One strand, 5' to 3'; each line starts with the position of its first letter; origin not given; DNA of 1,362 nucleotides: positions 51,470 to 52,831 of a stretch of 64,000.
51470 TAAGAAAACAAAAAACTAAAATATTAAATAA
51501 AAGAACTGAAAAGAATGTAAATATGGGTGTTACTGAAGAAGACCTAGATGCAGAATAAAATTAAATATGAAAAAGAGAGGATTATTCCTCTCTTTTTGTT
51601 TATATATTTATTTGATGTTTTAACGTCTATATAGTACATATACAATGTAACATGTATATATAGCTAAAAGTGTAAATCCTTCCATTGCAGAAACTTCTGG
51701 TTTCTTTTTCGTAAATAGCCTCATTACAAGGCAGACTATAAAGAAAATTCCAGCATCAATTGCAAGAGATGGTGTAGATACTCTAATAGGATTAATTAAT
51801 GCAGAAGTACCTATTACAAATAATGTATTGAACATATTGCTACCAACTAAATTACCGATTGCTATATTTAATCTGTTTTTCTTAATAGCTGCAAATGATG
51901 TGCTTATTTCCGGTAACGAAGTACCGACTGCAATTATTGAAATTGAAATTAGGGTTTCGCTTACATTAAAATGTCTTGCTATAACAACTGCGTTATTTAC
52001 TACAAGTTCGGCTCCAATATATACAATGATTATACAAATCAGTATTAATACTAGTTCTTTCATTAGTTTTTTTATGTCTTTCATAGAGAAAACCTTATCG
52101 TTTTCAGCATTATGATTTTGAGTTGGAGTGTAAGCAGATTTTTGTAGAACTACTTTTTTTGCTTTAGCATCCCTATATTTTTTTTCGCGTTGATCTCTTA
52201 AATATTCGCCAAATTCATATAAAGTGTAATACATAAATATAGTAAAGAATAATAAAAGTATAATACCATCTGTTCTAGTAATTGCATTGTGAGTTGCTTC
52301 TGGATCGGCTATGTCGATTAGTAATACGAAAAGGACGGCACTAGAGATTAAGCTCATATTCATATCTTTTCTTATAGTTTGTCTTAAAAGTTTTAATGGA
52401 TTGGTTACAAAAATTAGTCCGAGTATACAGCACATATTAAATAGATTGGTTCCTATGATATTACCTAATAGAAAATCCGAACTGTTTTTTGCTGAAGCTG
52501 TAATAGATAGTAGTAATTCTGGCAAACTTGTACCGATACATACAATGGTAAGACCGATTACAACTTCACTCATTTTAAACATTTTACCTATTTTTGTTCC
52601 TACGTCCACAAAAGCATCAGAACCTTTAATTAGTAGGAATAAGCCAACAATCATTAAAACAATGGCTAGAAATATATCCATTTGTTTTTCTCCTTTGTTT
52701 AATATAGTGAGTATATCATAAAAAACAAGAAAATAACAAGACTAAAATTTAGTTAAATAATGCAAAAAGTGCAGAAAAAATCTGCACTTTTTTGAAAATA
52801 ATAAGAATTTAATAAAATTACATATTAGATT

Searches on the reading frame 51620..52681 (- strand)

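Call 62: search_protein_families(library=pfam, proteins=[window:51620-52681:-], max_evalue=0.01)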
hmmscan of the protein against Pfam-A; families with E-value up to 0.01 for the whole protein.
window:51620-52681:- (353 aa): 1 family
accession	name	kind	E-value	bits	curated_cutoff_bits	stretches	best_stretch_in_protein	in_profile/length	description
PF01699.29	Na_Ca_ex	-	6.5e-63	211.6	24.9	2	210-350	3-150/151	Sodium/calcium exchanger protein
